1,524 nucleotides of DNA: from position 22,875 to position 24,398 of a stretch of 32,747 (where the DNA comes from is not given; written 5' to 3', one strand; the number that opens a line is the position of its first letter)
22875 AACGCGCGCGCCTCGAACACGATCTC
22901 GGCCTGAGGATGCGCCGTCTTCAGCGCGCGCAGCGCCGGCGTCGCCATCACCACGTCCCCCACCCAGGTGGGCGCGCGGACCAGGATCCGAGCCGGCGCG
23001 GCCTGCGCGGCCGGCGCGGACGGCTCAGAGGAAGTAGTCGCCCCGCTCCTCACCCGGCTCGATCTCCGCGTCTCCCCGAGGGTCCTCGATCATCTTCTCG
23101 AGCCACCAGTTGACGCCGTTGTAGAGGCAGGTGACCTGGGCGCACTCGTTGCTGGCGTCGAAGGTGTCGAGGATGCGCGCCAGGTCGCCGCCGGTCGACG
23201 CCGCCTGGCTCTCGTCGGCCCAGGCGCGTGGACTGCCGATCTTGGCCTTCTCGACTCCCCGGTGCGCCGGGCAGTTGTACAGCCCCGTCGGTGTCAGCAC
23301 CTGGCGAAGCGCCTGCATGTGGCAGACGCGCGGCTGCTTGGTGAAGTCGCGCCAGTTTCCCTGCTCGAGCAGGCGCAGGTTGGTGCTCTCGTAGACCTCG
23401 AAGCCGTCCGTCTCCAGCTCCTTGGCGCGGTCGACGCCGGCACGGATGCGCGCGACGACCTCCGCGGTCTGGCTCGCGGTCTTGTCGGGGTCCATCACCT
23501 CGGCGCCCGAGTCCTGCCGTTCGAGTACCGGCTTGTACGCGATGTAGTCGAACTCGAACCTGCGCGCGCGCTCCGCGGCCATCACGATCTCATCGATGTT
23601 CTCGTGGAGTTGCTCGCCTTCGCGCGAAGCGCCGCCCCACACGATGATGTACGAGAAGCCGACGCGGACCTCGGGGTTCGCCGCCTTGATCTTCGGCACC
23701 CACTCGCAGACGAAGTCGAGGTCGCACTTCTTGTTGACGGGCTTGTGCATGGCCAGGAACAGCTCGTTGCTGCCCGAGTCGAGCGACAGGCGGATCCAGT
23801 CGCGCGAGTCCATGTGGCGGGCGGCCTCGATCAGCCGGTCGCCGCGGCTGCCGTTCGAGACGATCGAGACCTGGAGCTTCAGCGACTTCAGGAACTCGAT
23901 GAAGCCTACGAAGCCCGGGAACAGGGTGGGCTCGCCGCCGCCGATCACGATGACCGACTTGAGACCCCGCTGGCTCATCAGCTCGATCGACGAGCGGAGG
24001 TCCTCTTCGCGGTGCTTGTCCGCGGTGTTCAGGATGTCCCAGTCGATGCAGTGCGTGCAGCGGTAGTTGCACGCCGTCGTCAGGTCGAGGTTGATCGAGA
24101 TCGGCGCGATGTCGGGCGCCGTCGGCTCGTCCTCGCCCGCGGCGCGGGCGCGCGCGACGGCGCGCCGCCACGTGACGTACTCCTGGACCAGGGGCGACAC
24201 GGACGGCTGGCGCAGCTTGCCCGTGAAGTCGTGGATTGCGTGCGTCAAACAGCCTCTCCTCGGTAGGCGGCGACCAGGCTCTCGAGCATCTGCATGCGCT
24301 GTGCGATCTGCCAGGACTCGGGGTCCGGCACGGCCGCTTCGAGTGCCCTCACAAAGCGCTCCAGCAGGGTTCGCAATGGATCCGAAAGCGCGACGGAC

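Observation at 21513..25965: Five tightly coupled genes (NUDIX, Gfo/Idh/MocA oxidoreductase, radical SAM, GT9 heptosyltransferase, stand-alone heptose-1-P adenylyltransferase): a candidate novel modified-heptose or nucleotide-sugar pathway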

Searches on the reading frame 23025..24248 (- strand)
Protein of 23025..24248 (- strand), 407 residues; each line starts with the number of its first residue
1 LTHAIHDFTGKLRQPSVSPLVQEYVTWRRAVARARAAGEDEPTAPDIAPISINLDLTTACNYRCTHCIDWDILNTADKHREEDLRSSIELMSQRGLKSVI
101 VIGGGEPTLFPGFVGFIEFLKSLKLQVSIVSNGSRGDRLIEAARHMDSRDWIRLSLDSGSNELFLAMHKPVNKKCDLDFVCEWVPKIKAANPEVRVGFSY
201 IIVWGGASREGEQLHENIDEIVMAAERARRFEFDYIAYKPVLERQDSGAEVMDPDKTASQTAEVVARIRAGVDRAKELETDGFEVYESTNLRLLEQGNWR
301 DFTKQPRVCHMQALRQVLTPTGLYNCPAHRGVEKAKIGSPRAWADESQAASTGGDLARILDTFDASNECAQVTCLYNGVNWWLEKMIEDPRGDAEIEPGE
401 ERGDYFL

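Call 3: search_protein_families(library=pfam, proteins=[window:23025-24248:-], max_evalue=0.01)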
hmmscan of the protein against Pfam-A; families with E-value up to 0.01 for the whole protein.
window:23025-24248:- (407 aa): 1 family
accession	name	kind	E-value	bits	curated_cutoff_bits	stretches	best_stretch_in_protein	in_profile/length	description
PF04055.27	Radical_SAM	-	1.1e-18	68.4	29.5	1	56-198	3-145/166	Radical SAM superfamily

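Call 4: search_protein_families(library=ncbifam, proteins=[window:23025-24248:-], max_evalue=0.01)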
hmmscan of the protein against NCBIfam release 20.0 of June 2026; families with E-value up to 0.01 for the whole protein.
window:23025-24248:- (407 aa): 39 families (the best 25 are shown)
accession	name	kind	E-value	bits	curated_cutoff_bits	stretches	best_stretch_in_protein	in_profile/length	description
NF038283.1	viperin_w_prok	equivalog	1.9e-18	66.6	180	1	50-196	2-156/281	viperin family antiviral radical SAM protein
TIGR02495.1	NrdG2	equivalog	3.4e-12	46.1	131.15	1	58-141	24-107/193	anaerobic ribonucleoside-triphosphate reductase activating protein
TIGR04317.1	W_rSAM_matur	equivalog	6.2e-12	45.3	380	1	52-165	6-119/349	tungsten cofactor oxidoreductase radical SAM maturase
TIGR02666.1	moaA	equivalog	6.8e-11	41.7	284.05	1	54-196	14-160/336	GTP 3',8-cyclase MoaA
TIGR03962.1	mycofact_rSAM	equivalog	2.5e-10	40.1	265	1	48-162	10-123/339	mycofactocin radical SAM maturase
TIGR04278.1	viperin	exception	3.7e-08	32.8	450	1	32-176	42-186/347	antiviral radical SAM protein viperin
NF001199.0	PRK00164.2-1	equivalog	1.3e-07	31.1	231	1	51-166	13-128/308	GTP 3',8-cyclase MoaA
TIGR04251.1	SCM_rSAM_ScmF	equivalog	4.2e-07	29.7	400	1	52-136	6-93/353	SynChlorMet cassette radical SAM/SPASM protein ScmF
TIGR02668.1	moaA_archaeal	equivalog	4.3e-07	29.2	325.25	1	52-168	12-128/303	GTP 3',8-cyclase MoaA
TIGR04303.1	GeoRSP_rSAM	equivalog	1.1e-06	28.5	400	1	48-145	3-97/325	GeoRSP system radical SAM/SPASM protein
TIGR04054.1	rSAM_NirJ1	equivalog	6.9e-06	24.9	650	1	36-157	23-143/387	putative heme d1 biosynthesis radical SAM protein NirJ1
TIGR04403.1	rSAM_skfB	equivalog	7.5e-06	25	300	1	48-159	102-212/402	sporulation killing factor system radical SAM maturase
TIGR03977.1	rSAM_pair_HxsC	equivalog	8.8e-06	24.8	267.9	1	55-134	30-109/292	His-Xaa-Ser system radical SAM maturase HxsC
TIGR04250.1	SCM_rSAM_ScmE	equivalog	1.3e-05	24.3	400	1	49-141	2-94/358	SynChlorMet cassette radical SAM/SPASM protein ScmE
TIGR04055.1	rSAM_NirJ2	equivalog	2.6e-05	23.9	500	1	54-139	4-88/326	putative heme d1 biosynthesis radical SAM protein NirJ2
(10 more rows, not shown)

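Call 7: find_homologous_proteins(query=window:23025-24248:-)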
Query window:23025-24248:- (407 aa): 1834 proteins with E <= 0.001 among 8000 candidates; the best 120 are listed.
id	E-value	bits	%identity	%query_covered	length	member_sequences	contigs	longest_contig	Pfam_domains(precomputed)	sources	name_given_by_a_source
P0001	2.3e-278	941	100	100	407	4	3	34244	PF04055.28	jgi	-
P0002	9.1e-233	791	82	100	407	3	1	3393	PF04055.28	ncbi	-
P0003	1.9e-229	780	83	100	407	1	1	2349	PF04055.28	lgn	-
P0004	1.1e-228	777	82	100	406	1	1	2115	PF04055.28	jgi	jgi:wyosine [tRNA(Phe)-imidazoG37] synthetase (radical SAM superfamily)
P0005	9.9e-225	764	81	100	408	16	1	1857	PF04055.28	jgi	jgi:molybdenum cofactor biosynthesis enzyme MoaA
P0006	5.6e-219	745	77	100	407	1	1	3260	PF04055.28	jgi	-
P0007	1.1e-215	734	77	100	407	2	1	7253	PF04055.28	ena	-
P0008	3.7e-215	733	76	100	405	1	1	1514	PF04055.28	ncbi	-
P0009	7.2e-215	732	76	100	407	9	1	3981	PF04055.28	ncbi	-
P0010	5.7e-214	729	76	100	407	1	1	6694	PF04055.28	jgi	jgi:pyruvate-formate lyase-activating enzyme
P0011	3.4e-212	723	77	100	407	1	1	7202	PF04055.28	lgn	-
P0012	1.6e-211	721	76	100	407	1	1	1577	PF04055.28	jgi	-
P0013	2.0e-210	717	76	100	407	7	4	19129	PF04055.28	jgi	jgi:wyosine [tRNA(Phe)-imidazoG37] synthetase (radical SAM superfamily)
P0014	5.0e-207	706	74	100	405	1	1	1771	PF04055.28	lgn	-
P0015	4.3e-206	703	73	100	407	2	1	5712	PF04055.28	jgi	jgi:pyruvate-formate lyase-activating enzyme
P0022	2.8e-199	680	71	100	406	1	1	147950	PF04055.28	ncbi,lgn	-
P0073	6.9e-192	656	70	100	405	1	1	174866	PF04055.28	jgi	-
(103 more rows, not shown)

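Call 8: find_encoding_contigs(protein=P0073, flank=8000, max_places=2)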
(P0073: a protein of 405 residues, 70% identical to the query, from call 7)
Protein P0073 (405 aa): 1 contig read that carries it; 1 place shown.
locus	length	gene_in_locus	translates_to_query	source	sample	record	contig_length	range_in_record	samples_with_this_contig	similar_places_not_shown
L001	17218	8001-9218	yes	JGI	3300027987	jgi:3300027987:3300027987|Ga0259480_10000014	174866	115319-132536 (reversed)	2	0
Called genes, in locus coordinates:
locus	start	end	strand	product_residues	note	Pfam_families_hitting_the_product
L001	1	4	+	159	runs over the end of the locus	-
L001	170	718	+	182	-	PF04542:Sigma70_r2, PF08281:Sigma70_r4_2, PF04545:Sigma70_r4 (weak)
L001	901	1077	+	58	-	-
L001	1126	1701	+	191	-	PF04191:PEMT (weak)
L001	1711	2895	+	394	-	-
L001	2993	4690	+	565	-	PF00890:FAD_binding_2, PF03486:HI0933_like (faint), PF07992:Pyr_redox_2 (faint), PF12831:FAD_oxidored (weak), PF02910:Succ_DH_flav_C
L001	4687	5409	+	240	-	PF13085:Fer2_3, PF12838:Fer4_7 (faint), PF13183:Fer4_8, PF13187:Fer4_9 (weak), PF13237:Fer4_10, PF13534:Fer4_17 (weak)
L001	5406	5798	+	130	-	-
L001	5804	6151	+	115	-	PF02313:Fumarate_red_D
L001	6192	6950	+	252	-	-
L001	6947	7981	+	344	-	PF01408:GFO_IDH_MocA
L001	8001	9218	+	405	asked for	PF04055:Radical_SAM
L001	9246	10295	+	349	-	PF01075:Glyco_transf_9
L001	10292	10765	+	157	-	PF01467:CTP_transf_like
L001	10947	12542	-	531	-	PF02310:B12-binding, PF04055:Radical_SAM, PF13282:DUF4070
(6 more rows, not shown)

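Call 9: find_encoding_contigs(protein=P0022, flank=8000, max_places=2)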
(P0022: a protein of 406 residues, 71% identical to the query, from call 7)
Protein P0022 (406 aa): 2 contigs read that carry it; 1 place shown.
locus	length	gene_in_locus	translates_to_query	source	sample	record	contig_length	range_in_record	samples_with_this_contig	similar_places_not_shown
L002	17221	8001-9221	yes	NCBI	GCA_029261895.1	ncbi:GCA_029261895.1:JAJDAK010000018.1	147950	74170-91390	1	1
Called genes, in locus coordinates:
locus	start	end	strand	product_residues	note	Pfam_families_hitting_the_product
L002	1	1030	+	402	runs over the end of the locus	PF00015:MCPsignal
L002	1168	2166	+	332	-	PF00571:CBS, PF00015:MCPsignal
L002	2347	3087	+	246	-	PF00487:FA_desaturase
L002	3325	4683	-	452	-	PF07607:DUF1570 (weak)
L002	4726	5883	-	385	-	PF01075:Glyco_transf_9 (faint)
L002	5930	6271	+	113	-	-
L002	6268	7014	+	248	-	-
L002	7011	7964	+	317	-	PF01408:GFO_IDH_MocA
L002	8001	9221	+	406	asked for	PF04055:Radical_SAM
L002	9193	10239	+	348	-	PF01075:Glyco_transf_9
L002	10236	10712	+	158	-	PF01467:CTP_transf_like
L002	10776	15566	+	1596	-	PF11617:Cu-binding_MopE (weak), PF16586:DUF5060, PF13385:Laminin_G_3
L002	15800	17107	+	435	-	-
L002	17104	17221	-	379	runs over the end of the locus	-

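Call 14: find_related_loci(query=A1, collection=genome_contigs, flank=6000)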
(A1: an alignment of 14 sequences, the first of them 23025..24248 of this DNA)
Query A1 (407 aa) in genome_contigs; peptide patterns used: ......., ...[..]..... (x = any residue, [..] = any of these).
513 stretches matched a pattern; 483 encode a relative of the query (tblastn E <= 1e-3); the best 80 are kept; 80 distinct loci.
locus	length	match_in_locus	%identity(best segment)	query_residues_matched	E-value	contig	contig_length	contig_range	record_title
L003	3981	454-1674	76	1-407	0e+0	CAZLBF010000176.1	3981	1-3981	MAG TPA_asm: uncultured Myxococcales bacterium isolate binchicken_co231_155 genome assembly, contig: k141_2060438, whole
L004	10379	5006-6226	70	1-407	0e+0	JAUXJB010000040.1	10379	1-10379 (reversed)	MAG: Deltaproteobacteria bacterium isolate CSMAG_3071 CSMAG_3071_k127_19457505_length_10379_cov_311.6660, whole genome s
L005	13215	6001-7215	70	3-407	0e+0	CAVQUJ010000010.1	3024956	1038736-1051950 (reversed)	MAG: uncultured delta proteobacterium isolate MFD10007.bin.2.102 genome assembly, contig: contig_9106, whole genome shot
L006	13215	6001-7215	71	3-407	0e+0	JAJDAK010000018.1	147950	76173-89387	MAG: Deltaproteobacteria bacterium isolate OFTM388 OFTM388_17, whole genome shotgun sequence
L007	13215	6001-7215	68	1-407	0e+0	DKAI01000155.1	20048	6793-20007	MAG TPA_asm: Deltaproteobacteria bacterium UBA6930 UBA6930_contig_90529, whole genome shotgun sequence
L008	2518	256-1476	68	1-407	0e+0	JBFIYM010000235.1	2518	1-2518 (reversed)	MAG: Myxococcota bacterium isolate Mix_sand14.2021.12.G.35 k141_549712_length_2518_cov_10.0000, whole genome shotgun seq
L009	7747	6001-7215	70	3-407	0e+0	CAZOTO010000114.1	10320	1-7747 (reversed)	MAG TPA_asm: uncultured Myxococcales bacterium isolate binchicken_co235_307 genome assembly, contig: NODE_15355_length_1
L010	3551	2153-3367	68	1-407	0e+0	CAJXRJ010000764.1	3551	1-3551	TPA_asm: uncultured bacterium isolate SRR3933245_bin.12_MetaBAT_v2.12.1_MAG genome assembly, contig: NODE_5075_length_35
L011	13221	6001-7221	68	1-407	0e+0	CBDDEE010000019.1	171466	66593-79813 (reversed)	MAG: Myxococcota bacterium isolate 73384339-dcb6-4e61-b93f-9f18697b7e07 genome assembly, contig: contig_19, whole genome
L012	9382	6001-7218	70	2-407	0e+0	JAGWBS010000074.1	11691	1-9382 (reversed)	MAG: Proteobacteria bacterium isolate 277c_39 scaffold_6390, whole genome shotgun sequence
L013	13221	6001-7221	67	1-407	0e+0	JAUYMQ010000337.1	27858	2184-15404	MAG: Deltaproteobacteria bacterium isolate C24_metabat.bin.90 C24_k141_920075, whole genome shotgun sequence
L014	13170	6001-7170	71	1-390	0e+0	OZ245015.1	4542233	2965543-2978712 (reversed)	MAG: Myxococcota bacterium isolate 85673d58-4904-4b26-8d51-d6408ed8c16c genome assembly, chromosome: 1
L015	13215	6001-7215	68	1-407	0e+0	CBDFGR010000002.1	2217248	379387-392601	MAG: Myxococcota bacterium isolate ad521999-ae95-4a27-8e19-38f7542cab83 genome assembly, contig: contig_2, whole genome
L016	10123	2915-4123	67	1-407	0e+0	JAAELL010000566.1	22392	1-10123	MAG: bacterium isolate Bpl_4 BplG_CONTIG6285004, whole genome shotgun sequence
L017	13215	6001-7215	67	3-407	0e+0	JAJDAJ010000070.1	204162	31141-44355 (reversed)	MAG: Deltaproteobacteria bacterium isolate OFTM108 OFTM108_69, whole genome shotgun sequence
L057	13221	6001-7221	64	1-407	9e-173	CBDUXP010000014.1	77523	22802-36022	MAG TPA_asm: uncultured bacterium isolate SRR22302371_binner123_Refined_25 genome assembly, contig: ERZ26661859.112, who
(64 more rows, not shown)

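Call 18: search_solved_structures(query=A1, max_evalue=0.01, show_alignments=2)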
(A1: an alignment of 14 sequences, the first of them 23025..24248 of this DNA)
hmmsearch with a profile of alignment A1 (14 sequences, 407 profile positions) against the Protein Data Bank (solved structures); distinct sequences matched with E-value up to 0.01: 16.
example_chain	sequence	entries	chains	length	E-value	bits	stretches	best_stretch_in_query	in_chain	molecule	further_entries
9dfu_A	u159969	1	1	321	2.9e-10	42.7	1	48-185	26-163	Radical SAM core domain-containing protein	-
7n7i_A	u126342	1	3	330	6.6e-10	41.5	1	46-169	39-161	Viperin-like enzyme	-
9dfn_A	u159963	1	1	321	9e-10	41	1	48-185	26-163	Radical SAM core domain-containing protein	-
9dgw_A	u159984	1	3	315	1e-09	40.9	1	48-169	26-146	Radical SAM core domain-containing protein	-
6b4c_A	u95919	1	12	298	1e-09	40.8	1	48-169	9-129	Viperin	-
9dfw_A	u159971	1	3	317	1.1e-09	40.8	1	48-169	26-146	Radical SAM core domain-containing protein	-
6q2p_A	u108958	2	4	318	1.5e-08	37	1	28-165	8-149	Radical S-adenosyl methionine domain-containing protein 2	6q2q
5vsl_A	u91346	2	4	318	1.5e-08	37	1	28-165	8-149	Radical S-adenosyl methionine domain-containing protein 2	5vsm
7n7h_A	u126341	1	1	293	1.1e-07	34.2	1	48-167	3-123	VIPERIN-LIKE ENZYME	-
8ai1_A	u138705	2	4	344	1.1e-06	30.9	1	49-155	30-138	Putative peptide biosynthesis protein YydG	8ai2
8ai3_A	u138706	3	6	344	1.1e-06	30.9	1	49-155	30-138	Putative peptide biosynthesis protein YydG | Radical SAM core domain-containing protein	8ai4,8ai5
8ai6_A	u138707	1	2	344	1.1e-06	30.9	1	49-155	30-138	Putative peptide biosynthesis protein YydG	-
6efn_A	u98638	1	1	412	6.2e-06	28.4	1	48-161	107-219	Sporulation killing factor maturation protein SkfB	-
7wzv_A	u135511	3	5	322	0.00012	24.2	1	49-139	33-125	4Fe-4S cluster-binding domain-containing protein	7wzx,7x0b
7tol_A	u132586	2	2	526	0.0044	19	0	48-139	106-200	glycerol dibiphytanyl glycerol tetraether - macrocyclic archaeol synthase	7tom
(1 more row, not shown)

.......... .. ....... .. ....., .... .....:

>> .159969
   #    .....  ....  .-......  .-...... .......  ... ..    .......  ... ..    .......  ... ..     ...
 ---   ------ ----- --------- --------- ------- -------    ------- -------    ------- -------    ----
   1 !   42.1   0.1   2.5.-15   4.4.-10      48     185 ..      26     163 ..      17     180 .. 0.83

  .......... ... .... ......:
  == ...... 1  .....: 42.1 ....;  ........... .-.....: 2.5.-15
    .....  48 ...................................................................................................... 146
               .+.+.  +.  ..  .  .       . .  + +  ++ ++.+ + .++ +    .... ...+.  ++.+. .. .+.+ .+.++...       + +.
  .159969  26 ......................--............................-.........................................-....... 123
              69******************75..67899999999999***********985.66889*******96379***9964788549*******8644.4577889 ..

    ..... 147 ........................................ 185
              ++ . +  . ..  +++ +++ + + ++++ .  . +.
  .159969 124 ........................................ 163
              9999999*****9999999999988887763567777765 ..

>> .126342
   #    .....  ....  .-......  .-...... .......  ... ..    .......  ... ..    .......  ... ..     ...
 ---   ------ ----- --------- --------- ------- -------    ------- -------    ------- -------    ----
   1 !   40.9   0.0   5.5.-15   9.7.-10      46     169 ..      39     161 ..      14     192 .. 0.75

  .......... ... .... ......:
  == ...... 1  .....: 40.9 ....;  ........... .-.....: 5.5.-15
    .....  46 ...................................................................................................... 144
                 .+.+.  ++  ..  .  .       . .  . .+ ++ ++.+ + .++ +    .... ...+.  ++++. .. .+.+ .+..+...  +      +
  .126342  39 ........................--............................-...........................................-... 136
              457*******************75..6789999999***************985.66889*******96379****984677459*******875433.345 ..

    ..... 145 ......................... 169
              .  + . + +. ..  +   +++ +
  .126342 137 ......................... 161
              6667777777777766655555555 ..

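Call 24: search_protein_representatives(protein=window:23025-24248:-)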
Query: 407 residues. Proteins with E-value up to 0.001 (for the whole library): 3390; up to 1e-10: 380; up to 1e-30: 97. The best 150 are listed.
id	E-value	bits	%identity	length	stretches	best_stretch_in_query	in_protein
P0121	4.7e-133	460.5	53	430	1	5-407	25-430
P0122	2.8e-127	441.4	51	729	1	4-407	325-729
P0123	3.4e-127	441.2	73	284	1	1-255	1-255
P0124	5.6e-124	430.6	49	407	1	4-407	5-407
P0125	3.0e-114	398.5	49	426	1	5-407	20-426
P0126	2.2e-113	395.7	48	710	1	4-407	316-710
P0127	3.4e-112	391.7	47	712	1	4-406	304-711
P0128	2.7e-106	372.3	54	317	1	91-406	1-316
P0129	6.5e-103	361.2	44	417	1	4-406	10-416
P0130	2.3e-100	352.8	44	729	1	2-407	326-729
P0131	2.7e-98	346.0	47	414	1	44-407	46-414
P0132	4.6e-96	338.6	44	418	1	6-407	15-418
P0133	7.7e-96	337.9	43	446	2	4-180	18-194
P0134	9.4e-96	337.6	44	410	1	5-392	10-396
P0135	1.3e-94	333.9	43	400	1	4-407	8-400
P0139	1.9e-88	313.6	39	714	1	6-396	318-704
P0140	1.2e-86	307.6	38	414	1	4-403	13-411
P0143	1.3e-84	301.0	48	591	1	4-360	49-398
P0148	2.9e-77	276.7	35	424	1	2-407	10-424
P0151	4.5e-75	269.5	41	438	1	6-406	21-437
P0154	2.8e-73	263.6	34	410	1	4-389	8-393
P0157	3.3e-72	260.1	36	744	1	5-399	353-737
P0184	9.0e-48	179.6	44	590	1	75-347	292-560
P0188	1.6e-41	159.1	33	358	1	7-391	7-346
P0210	3.2e-32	128.4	29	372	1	49-381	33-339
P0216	2.2e-31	125.6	29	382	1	48-400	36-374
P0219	2.3e-30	122.3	33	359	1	46-369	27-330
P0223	1.7e-28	116.1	35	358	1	48-381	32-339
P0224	3.5e-28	115.1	33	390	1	48-388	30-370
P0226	2.1e-27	112.5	28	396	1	48-356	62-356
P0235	9.7e-26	107.0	31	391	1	42-389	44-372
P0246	2.0e-23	99.4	28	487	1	47-384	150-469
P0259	6.6e-22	94.4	27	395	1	45-398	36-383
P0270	7.1e-21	91.0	29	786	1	49-338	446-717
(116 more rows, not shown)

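Call 25: search_protein_families(library=pfam, proteins=[P0122, P0126, P0157, P0143, P0184, P0210, P0224, P0246, P0270, P0188], max_evalue=0.001)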
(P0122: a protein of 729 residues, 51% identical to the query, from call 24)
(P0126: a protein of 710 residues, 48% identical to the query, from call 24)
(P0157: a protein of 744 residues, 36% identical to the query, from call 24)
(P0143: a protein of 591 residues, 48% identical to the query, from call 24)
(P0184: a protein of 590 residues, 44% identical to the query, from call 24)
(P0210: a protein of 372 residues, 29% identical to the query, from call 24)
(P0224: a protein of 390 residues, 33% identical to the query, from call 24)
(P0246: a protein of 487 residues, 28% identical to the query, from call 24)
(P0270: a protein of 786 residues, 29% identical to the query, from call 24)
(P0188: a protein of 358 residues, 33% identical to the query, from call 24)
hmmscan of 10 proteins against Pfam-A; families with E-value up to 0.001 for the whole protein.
P0122 (729 aa): 3 families
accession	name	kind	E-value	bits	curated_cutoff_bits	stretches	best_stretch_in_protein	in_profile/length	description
PF01408.29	GFO_IDH_MocA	-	4.5e-18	66.5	24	1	1-104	1-96/120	Oxidoreductase family, NAD-binding Rossmann fold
PF04055.27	Radical_SAM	-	1.8e-15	57.9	29.5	1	377-530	3-157/166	Radical SAM superfamily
PF13380.12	CoA_binding_2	-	7.1e-06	26.9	22.8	1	2-108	2-93/116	CoA binding domain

P0126 (710 aa): 4 families
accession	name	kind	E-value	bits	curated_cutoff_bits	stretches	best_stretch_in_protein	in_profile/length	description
PF01370.27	Epimerase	-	3e-30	105.8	20.9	1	3-227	2-228/240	NAD dependent epimerase/dehydratase family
PF04055.27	Radical_SAM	-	3.6e-14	53.7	29.5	1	363-510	3-151/166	Radical SAM superfamily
PF16363.11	GDP_Man_Dehyd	-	2.5e-07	30.9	27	1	3-255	1-267/332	GDP-mannose 4,6 dehydratase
PF01073.25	3Beta_HSD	-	0.00051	19.6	22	0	3-122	1-123/280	3-beta hydroxysteroid dehydrogenase/isomerase family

P0157 (744 aa): 3 families
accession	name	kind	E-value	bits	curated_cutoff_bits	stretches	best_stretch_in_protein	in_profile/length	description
PF04055.27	Radical_SAM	-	1.5e-21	77.7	29.5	1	397-531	3-140/166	Radical SAM superfamily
PF01408.29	GFO_IDH_MocA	-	1.9e-13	51.6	24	1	2-106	2-99/120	Oxidoreductase family, NAD-binding Rossmann fold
PF13353.11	Fer4_12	-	2.8e-05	24.9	22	1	399-493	13-111/137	4Fe-4S single cluster domain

P0143 (591 aa): 1 family
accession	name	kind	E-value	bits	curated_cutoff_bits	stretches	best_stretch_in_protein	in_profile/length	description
PF04055.27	Radical_SAM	-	1.7e-07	32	29.5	1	154-248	67-158/166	Radical SAM superfamily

P0184 (590 aa): 0 families

P0210 (372 aa): 2 families
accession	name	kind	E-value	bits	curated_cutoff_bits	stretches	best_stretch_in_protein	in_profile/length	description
PF04055.27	Radical_SAM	-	3.3e-20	73.3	29.5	1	40-174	3-143/166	Radical SAM superfamily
PF13186.11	SPASM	-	5.8e-06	26.9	21.5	1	270-329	1-64/67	Iron-sulfur cluster-binding domain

P0224 (390 aa): 2 families
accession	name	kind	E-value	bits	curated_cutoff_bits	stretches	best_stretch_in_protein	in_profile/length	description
PF04055.27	Radical_SAM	-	1.7e-16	61.3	29.5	1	38-185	3-151/166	Radical SAM superfamily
PF13186.11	SPASM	-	1.1e-05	26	21.5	1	293-350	1-64/67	Iron-sulfur cluster-binding domain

P0246 (487 aa): 1 family
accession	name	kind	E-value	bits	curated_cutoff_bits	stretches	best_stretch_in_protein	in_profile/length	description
PF04055.27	Radical_SAM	-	1.8e-13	51.4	29.5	1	159-290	3-139/166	Radical SAM superfamily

P0270 (786 aa): 3 families
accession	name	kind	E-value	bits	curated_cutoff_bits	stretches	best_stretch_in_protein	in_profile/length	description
PF01636.29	APH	-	4.6e-22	79.4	23.2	1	34-264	3-231/239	Phosphotransferase enzyme family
PF04055.27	Radical_SAM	-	2.3e-13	51.1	29.5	1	453-586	3-142/166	Radical SAM superfamily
PF02958.26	EcKL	-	0.00014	21.7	22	1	197-243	214-261/294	Ecdysteroid kinase-like family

P0188 (358 aa): 2 families
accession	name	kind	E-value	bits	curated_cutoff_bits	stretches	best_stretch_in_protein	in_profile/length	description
PF04055.27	Radical_SAM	-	7.2e-21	75.5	29.5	1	49-192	3-152/166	Radical SAM superfamily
PF13353.11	Fer4_12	-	5.8e-06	27.1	22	1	51-134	13-99/137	4Fe-4S single cluster domain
